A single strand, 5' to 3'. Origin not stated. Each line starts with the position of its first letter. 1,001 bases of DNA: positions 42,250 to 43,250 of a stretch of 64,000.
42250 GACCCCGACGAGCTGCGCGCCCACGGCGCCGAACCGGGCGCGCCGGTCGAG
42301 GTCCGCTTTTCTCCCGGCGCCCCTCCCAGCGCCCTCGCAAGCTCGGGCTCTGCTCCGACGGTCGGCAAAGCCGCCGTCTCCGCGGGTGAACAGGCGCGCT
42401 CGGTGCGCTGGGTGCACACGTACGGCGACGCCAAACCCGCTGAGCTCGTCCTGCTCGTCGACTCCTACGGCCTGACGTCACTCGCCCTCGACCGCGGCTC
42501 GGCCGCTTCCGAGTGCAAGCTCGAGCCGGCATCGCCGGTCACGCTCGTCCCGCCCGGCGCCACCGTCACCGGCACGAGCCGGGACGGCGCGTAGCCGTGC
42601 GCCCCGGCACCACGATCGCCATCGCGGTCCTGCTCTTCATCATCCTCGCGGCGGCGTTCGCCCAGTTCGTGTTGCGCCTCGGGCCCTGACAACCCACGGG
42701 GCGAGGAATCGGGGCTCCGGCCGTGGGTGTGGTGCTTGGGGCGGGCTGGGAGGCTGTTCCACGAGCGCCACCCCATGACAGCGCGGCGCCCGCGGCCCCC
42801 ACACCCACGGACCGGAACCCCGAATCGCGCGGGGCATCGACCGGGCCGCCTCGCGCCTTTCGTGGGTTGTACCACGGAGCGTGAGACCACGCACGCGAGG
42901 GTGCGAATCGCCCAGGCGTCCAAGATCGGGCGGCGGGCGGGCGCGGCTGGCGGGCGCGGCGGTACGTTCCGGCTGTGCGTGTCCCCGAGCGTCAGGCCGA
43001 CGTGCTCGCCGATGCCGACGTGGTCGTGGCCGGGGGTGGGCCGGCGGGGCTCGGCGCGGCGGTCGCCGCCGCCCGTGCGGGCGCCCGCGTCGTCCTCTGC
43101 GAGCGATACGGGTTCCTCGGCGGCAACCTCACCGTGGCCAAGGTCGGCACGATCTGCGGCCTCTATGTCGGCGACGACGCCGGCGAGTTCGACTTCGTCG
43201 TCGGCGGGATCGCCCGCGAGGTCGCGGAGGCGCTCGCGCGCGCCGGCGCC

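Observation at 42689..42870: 182-nt nested hairpin in an intergenic region: candidate rod-shaped RNA or palindromic element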

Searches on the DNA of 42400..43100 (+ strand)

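Call 6: search_rna_families(source=window, start=42400, end=43100, threshold=evalue, max_evalue=10)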
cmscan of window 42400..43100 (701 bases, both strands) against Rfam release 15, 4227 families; matches with E-value up to 10: 4.
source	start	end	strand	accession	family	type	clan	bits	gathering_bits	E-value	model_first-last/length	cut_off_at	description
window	42710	42821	+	RF03433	mir-2576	Gene; miRNA;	-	21.3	83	1.2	1-120/120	no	mir-2576 microRNA precursor family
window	42723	42809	+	RF03196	mir-6790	Gene; miRNA;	-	21.2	78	0.14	1-63/63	no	mir-6790 microRNA precursor family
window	43057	43073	-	RF01074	RF_site1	Cis-reg; frameshift_element;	-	18.8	40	0.91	13-29/40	no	Putative RNA-dependent RNA polymerase ribosomal frameshift site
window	42481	42519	-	RF02558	CbSR2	Gene; antisense;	-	17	300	0.058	184-222/243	no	Coxiella burnetii sRNA 2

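Call 9: search_dna_similar(query=window:42600-42980:+, collection=plasmids, mode=distant)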
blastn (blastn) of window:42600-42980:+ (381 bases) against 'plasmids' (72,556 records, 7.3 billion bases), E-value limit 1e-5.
No match.

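Call 28: build_rna_model(alignment_id=A2)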
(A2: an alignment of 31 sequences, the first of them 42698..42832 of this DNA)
Model R1 built from alignment A2 (31 sequences, 154 columns); structure: RNAalifold consensus.
model positions 145; base pairs 34; branch points 2; effective number of sequences 1.88; information 0.59 bits per position. Calibrated on 0.2 Mb of random sequence (short: E-values are rough).
structure used (alignment columns):
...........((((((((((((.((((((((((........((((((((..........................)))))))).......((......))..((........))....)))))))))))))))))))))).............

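Call 29: search_with_rna_model(model_id=R1, sources=[window, L001, L002, L003, L004, L005, L006, L007, L008, L009, L010, L011, L012, L013, L014, L015, L016, L017, L018, L019, L020, L021, L022, L023, L024, L025, L026, L027, L028, L029, L030, L031, L032, L033, L034, L035, L036, L037, L038, L039, L040, L041, L042, L043, L044], max_evalue=1)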
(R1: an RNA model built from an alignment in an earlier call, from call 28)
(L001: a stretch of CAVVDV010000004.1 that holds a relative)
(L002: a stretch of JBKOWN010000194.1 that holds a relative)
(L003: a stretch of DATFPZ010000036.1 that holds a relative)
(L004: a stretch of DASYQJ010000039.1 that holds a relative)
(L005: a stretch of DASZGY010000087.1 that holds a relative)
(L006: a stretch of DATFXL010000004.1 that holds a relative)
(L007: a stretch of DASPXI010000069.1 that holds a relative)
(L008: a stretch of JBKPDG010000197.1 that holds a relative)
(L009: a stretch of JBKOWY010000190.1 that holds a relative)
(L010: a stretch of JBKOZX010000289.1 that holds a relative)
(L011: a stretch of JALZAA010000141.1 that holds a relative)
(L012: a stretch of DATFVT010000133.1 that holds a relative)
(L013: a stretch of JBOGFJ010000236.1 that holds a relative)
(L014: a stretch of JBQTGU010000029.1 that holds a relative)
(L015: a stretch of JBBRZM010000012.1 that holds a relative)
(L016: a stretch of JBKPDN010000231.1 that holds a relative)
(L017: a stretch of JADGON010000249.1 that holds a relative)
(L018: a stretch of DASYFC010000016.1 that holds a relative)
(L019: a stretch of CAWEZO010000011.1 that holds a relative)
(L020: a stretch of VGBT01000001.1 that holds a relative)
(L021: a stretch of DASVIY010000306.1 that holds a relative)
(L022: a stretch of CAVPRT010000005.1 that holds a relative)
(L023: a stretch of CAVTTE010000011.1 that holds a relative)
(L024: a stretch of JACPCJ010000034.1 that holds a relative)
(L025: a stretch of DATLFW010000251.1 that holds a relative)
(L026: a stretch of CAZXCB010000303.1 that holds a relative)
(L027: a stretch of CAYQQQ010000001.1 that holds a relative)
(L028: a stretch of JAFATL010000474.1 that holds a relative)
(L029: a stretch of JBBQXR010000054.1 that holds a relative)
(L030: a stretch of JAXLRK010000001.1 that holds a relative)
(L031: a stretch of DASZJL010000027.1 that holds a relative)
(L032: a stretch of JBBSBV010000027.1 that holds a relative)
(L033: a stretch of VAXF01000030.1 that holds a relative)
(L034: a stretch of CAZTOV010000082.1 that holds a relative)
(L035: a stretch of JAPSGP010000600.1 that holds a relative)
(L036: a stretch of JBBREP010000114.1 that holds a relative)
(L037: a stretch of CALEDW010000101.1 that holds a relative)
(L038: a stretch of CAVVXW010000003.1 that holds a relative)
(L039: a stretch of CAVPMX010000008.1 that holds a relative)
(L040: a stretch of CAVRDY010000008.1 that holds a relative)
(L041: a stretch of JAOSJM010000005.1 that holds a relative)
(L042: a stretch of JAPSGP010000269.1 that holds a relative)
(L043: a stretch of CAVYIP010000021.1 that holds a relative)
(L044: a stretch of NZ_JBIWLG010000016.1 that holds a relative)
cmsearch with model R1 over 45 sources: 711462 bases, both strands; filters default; matches with E-value up to 1: 57.
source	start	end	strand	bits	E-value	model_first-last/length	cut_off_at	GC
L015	9344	9490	-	134.9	1.2e-26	1-145/145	no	0.63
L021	3603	3749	-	134.5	1.4e-26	1-145/145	no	0.63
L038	9372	9518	-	133.5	2.4e-26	1-145/145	no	0.68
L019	9343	9489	-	133.2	2.7e-26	1-145/145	no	0.64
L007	9704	9838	-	131.5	6.5e-26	1-145/145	no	0.71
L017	871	1017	-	129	2.2e-25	1-145/145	no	0.68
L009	9587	9721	-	128.7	2.6e-25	1-145/145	no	0.7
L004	7122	7256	+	128.6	2.7e-25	1-145/145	no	0.76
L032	9256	9402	-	128.4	3e-25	1-145/145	no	0.68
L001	9783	9917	+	128.1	3.5e-25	1-145/145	no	0.76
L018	9487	9621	+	128.1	3.5e-25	1-145/145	no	0.76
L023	9818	9952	+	127.5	4.8e-25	1-145/145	no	0.76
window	42698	42832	-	127.4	5e-25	1-145/145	no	0.76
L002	1208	1342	+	127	6e-25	1-145/145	no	0.74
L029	6712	6858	-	126.8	6.7e-25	1-145/145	no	0.68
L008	9578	9712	-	126.1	9.6e-25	1-145/145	no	0.76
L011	4642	4775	-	124.5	2.1e-24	1-145/145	no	0.69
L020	9328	9471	-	123.8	2.9e-24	1-145/145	no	0.69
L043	9823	9958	+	123.4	3.6e-24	1-145/145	no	0.75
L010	2648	2784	-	123.4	3.7e-24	1-145/145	no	0.73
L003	9824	9958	+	123.3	3.8e-24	1-145/145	no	0.77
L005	9786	9920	+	122.6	5.5e-24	1-145/145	no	0.76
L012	19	154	+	121.7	8.3e-24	1-145/145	no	0.74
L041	9592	9734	-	120.4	1.6e-23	1-145/145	no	0.76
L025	1835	1984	-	119.2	2.9e-23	1-145/145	no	0.68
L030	9647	9785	-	114.3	3.3e-22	1-145/145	no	0.69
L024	965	1117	-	104.8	3.8e-20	1-145/145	no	0.65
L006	9831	9965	+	104.2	5.2e-20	1-145/145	no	0.8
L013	5776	5915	+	103.7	6.6e-20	1-145/145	no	0.71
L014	9640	9779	+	94.6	6.3e-18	1-145/145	no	0.69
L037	2080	2226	-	71.4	6.5e-13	1-145/145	no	0.8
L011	4644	4777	+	38.4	8.9e-06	1-145/145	no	0.7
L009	9589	9723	+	35.8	3.3e-05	1-145/145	no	0.7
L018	9485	9619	-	31.9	0.00024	1-145/145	no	0.76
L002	1206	1340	-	31.6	0.00027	1-145/145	no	0.74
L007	9706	9840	+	31.2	0.00033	1-145/145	no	0.71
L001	9781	9915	-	30.1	0.00058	1-145/145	no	0.76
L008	9580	9714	+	29.6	0.00073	1-145/145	no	0.76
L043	9821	9956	-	29.2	0.00091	1-145/145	no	0.75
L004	7120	7254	-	28.9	0.001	1-145/145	no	0.76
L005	9784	9918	-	28.7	0.0011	1-145/145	no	0.76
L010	2650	2786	+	28.5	0.0013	1-145/145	no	0.74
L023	9816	9950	-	27.7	0.0019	1-145/145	no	0.76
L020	9331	9473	+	27.4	0.0022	1-145/145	no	0.67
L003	9822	9956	-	24.9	0.0077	1-145/145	no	0.77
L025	1837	1986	+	24.7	0.0084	1-145/145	no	0.67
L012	17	152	-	22.7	0.022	1-145/145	no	0.74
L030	9649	9787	+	22.5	0.025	1-145/145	no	0.69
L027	8054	8113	+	20.4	0.071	1-145/145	no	0.68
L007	7433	7548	-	19.1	0.13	1-145/145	no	0.74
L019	6785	6877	+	19.1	0.14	23-121/145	no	0.74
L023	18454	18582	-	18.9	0.15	1-145/145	no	0.71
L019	9345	9491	+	18.1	0.22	1-145/145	no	0.63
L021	3605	3751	+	18.1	0.22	1-145/145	no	0.62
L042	2475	2536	-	18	0.24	1-145/145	no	0.69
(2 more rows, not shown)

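Call 64: search_with_rna_model(model_id=R1, sources=[L045, L046, L049, L054, L058, L061, L062, L063, L064, L068, L072, L073, L074, L077, L078, L080, L083, L086, L087, L090, L094, L098, L101, L113, L115, L117, L118, L119, L120, L121, L122, L123, L124, L130, L131, L137, L138, L139, L140, L143, L144, L145, L146, L149, L150, L153, L154, L155, L157, L159, L161, L162], max_evalue=0.01)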
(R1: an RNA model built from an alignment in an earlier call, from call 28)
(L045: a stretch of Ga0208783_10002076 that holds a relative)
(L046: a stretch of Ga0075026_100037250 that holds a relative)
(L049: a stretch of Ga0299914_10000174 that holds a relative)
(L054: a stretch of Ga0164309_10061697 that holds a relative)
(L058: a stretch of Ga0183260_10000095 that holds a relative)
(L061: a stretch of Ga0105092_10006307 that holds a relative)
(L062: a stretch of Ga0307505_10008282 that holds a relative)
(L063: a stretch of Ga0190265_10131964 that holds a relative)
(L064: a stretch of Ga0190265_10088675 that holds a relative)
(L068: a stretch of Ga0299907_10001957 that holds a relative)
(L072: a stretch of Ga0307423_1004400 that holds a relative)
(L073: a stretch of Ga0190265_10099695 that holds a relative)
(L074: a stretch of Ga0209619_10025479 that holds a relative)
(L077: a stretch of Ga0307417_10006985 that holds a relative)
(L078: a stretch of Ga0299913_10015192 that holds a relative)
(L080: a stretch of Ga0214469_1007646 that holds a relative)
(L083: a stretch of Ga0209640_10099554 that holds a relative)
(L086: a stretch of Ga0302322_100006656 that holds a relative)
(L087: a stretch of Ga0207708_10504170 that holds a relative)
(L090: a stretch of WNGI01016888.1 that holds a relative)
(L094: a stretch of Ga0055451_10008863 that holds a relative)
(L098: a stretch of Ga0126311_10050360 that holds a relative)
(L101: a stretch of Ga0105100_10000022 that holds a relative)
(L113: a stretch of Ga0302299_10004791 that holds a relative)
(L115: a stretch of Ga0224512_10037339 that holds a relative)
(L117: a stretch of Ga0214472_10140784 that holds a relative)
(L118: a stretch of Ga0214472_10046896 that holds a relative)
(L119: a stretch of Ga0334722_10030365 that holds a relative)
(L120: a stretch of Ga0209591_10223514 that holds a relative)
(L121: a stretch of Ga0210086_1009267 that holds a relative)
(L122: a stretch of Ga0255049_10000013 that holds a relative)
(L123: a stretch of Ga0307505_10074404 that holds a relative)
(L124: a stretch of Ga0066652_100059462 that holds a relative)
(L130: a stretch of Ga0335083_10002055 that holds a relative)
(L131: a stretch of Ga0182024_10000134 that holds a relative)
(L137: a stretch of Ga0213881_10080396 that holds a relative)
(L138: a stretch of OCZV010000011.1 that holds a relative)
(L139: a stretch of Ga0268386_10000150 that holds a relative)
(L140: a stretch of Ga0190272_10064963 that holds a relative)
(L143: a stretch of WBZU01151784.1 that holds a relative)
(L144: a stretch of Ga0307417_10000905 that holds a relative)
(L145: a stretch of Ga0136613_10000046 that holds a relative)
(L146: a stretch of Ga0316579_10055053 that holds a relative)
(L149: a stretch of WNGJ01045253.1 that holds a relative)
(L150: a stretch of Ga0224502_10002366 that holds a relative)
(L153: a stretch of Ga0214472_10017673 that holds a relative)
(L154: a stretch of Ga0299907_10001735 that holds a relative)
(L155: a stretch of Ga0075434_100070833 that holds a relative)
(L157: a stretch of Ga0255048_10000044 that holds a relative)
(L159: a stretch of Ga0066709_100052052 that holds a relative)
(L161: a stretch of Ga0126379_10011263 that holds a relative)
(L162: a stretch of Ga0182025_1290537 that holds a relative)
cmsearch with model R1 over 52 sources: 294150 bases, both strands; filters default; matches with E-value up to 0.01: 44.
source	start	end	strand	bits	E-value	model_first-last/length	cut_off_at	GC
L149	430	564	+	131.2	3.1e-26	1-145/145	no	0.74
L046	1004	1150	+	120.8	5.6e-24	1-145/145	no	0.67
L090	7129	7263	+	119.8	9.2e-24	1-145/145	no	0.76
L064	2293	2436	+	118.2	2e-23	1-145/145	no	0.7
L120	961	1107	+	115.4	8.3e-23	1-145/145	no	0.62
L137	994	1140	+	114.1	1.6e-22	1-145/145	no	0.66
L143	253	399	+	113.2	2.4e-22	1-145/145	no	0.66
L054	1449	1595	+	107.1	5.1e-21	1-145/145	no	0.65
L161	2256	2390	-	104.2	2.1e-20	1-145/145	no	0.8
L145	3971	4110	+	96.1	1.2e-18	1-145/145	no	0.67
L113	582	706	-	70.8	3.7e-13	1-145/145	no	0.74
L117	180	316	+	66.5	3.1e-12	1-145/145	no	0.73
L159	4270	4392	-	66.3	3.4e-12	1-145/145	no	0.72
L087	906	1015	+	64.5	8.5e-12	1-128/145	3'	0.7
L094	1741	1867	-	59.6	9.7e-11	1-145/145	no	0.71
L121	2408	2534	-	59.6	9.7e-11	1-145/145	no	0.71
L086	10032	10163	+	58.8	1.4e-10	1-145/145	no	0.74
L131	2022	2118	-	58.4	1.8e-10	14-130/145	no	0.74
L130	1595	1729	-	57.2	3.3e-10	1-145/145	no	0.7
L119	609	734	+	55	9.5e-10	1-145/145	no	0.73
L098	2574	2674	+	54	1.6e-09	13-131/145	no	0.75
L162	2452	2549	+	53.9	1.6e-09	14-130/145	no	0.72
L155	3362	3477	+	52.8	2.8e-09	1-126/145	3'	0.69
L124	512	652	+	42.8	4.2e-07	1-145/145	no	0.73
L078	6546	6668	-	36.6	9.4e-06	1-145/145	no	0.67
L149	428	562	-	33.9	3.5e-05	1-145/145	no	0.75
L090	7127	7261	-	32.5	7e-05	1-145/145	no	0.76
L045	8660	8777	+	32.4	7.5e-05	1-145/145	no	0.76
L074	2628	2761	-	32.2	8.2e-05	1-145/145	no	0.61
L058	8148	8265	-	31.1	0.00014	1-145/145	no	0.7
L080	2269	2396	+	31.1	0.00014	1-145/145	no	0.62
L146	1151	1281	-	30.9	0.00015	1-145/145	no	0.66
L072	3391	3519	+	29.8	0.00027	1-145/145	no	0.64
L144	2136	2264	+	29.8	0.00027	1-145/145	no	0.64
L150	5994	6129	+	29.3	0.00035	1-145/145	no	0.64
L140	11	139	-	28.7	0.00046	1-145/145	no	0.64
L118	2443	2535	-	27.7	0.00076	20-124/145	no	0.63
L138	5319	5445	-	26.1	0.0018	1-145/145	no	0.67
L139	6433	6559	-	25.9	0.0019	1-145/145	no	0.63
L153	6288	6414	+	25.5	0.0023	1-145/145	no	0.61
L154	2877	3007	-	24.9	0.0031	1-145/145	no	0.6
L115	1440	1566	-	24.6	0.0037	1-145/145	no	0.6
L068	2848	2951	-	22.8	0.0088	1-145/145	no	0.58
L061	4994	5125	+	22.7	0.0094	1-145/145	no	0.61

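Call 82: search_with_rna_model(model_id=R1, sources=[window, L001, L002, L003, L004, L005, L006, L007, L008, L009, L010, L011, L012, L013, L014, L015, L017, L018, L019, L020, L021, L023, L024, L025, L029, L030, L032, L037, L038, L041, L043, L149, L046, L090, L064, L120, L137, L143, L054, L161, L145, L113, L117, L159, L094, L121, L086, L131, L130, L119, L162, L124, L078, L045, L058, L080, L074, L146, L072, L150, L140, L138], max_evalue=0.00001, make_alignment=true)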
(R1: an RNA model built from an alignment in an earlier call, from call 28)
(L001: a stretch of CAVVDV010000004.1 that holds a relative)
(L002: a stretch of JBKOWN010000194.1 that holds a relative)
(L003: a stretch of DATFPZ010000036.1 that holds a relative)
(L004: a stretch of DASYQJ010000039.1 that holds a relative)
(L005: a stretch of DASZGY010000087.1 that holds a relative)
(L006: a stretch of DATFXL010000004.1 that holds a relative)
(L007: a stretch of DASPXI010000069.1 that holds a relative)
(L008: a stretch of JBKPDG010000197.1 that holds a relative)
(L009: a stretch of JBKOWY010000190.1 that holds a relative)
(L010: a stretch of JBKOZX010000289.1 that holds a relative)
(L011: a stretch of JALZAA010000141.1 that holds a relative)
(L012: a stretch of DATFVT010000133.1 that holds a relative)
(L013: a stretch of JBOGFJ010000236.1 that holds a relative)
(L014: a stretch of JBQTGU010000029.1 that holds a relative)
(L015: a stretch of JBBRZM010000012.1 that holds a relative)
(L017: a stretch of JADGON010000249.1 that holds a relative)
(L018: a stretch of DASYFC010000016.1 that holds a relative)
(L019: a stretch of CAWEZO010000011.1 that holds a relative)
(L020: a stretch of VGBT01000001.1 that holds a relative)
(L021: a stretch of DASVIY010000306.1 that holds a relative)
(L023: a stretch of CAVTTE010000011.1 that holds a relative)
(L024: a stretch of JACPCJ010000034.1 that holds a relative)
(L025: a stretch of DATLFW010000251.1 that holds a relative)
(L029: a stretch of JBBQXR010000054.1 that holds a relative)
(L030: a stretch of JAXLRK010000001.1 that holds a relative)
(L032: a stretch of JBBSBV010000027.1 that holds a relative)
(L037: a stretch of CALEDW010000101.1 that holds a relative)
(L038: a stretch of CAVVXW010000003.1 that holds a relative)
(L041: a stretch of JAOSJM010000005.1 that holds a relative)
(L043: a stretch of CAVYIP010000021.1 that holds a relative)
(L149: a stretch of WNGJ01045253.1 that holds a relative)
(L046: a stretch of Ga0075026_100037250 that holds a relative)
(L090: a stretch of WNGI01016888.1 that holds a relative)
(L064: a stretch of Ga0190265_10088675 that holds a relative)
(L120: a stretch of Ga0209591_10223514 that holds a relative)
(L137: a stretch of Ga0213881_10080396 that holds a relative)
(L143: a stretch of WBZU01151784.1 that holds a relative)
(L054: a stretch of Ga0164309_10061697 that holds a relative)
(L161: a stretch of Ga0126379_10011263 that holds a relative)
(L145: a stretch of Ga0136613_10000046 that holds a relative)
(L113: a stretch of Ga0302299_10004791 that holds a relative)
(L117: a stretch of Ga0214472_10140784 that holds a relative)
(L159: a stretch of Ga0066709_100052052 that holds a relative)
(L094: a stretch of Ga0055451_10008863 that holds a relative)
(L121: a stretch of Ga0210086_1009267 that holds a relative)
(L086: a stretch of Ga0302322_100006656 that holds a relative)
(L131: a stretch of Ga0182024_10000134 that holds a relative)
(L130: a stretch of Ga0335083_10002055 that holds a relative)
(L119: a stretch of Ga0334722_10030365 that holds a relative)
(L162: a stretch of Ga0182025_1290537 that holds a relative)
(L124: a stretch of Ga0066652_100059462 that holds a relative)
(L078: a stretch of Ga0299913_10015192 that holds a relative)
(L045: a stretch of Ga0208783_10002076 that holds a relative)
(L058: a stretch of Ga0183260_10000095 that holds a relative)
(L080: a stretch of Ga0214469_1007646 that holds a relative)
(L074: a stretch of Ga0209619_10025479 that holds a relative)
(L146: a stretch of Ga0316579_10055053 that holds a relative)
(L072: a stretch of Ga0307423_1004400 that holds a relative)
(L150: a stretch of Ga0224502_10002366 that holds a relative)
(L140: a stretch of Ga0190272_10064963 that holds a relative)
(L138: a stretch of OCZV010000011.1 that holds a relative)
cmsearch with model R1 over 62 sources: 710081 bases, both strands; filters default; matches with E-value up to 0.00001: 53.
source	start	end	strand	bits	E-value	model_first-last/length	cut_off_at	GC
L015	9344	9490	-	134.9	1.2e-26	1-145/145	no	0.63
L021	3603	3749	-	134.5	1.4e-26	1-145/145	no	0.63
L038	9372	9518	-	133.5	2.4e-26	1-145/145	no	0.68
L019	9343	9489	-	133.2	2.7e-26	1-145/145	no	0.64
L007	9704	9838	-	131.5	6.5e-26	1-145/145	no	0.71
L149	430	564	+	131.2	7.6e-26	1-145/145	no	0.74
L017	871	1017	-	129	2.2e-25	1-145/145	no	0.68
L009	9587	9721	-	128.7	2.6e-25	1-145/145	no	0.7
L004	7122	7256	+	128.6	2.7e-25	1-145/145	no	0.76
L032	9256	9402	-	128.4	3e-25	1-145/145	no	0.68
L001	9783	9917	+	128.1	3.5e-25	1-145/145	no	0.76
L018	9487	9621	+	128.1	3.5e-25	1-145/145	no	0.76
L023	9818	9952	+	127.5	4.8e-25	1-145/145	no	0.76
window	42698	42832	-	127.4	5e-25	1-145/145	no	0.76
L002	1208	1342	+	127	6e-25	1-145/145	no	0.74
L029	6712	6858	-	126.8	6.7e-25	1-145/145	no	0.68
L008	9578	9712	-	126.1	9.6e-25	1-145/145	no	0.76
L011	4642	4775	-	124.5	2.1e-24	1-145/145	no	0.69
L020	9328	9471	-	123.8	2.9e-24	1-145/145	no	0.69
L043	9823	9958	+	123.4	3.6e-24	1-145/145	no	0.75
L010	2648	2784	-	123.4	3.7e-24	1-145/145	no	0.73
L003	9824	9958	+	123.3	3.8e-24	1-145/145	no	0.77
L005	9786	9920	+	122.6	5.5e-24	1-145/145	no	0.76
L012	19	154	+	121.7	8.3e-24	1-145/145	no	0.74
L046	1004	1150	+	120.8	1.3e-23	1-145/145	no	0.67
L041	9592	9734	-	120.4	1.6e-23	1-145/145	no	0.76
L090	7129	7263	+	119.8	2.2e-23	1-145/145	no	0.76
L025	1835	1984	-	119.2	2.9e-23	1-145/145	no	0.68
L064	2293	2436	+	118.2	4.7e-23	1-145/145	no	0.7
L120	961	1107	+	115.4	2e-22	1-145/145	no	0.62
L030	9647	9785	-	114.3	3.3e-22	1-145/145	no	0.69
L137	994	1140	+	114.1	3.8e-22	1-145/145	no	0.66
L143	253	399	+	113.2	5.8e-22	1-145/145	no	0.66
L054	1449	1595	+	107.1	1.2e-20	1-145/145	no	0.65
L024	965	1117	-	104.8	3.8e-20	1-145/145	no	0.65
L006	9831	9965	+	104.2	5.2e-20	1-145/145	no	0.8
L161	2256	2390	-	104.2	5.2e-20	1-145/145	no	0.8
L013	5776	5915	+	103.7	6.5e-20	1-145/145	no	0.71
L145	3971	4110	+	96.1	3e-18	1-145/145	no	0.67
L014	9640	9779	+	94.6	6.3e-18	1-145/145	no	0.69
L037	2080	2226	-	71.4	6.5e-13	1-145/145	no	0.8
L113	582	706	-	70.8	8.9e-13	1-145/145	no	0.74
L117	180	316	+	66.5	7.5e-12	1-145/145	no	0.73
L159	4270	4392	-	66.3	8.2e-12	1-145/145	no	0.72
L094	1741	1867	-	59.6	2.3e-10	1-145/145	no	0.71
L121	2408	2534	-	59.6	2.3e-10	1-145/145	no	0.71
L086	10032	10163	+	58.8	3.5e-10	1-145/145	no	0.74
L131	2022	2118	-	58.4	4.3e-10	14-130/145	no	0.74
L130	1595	1729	-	57.2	7.9e-10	1-145/145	no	0.7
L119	609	734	+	55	2.3e-09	1-145/145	no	0.73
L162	2452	2549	+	53.9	3.9e-09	14-130/145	no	0.72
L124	512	652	+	42.8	1e-06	1-145/145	no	0.73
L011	4644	4777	+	38.4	8.9e-06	1-145/145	no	0.7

Alignment A4: 53 matches aligned to the model, 171 columns, each read 5' to 3' on its own strand. Consensus structure (alignment columns), stored with it:
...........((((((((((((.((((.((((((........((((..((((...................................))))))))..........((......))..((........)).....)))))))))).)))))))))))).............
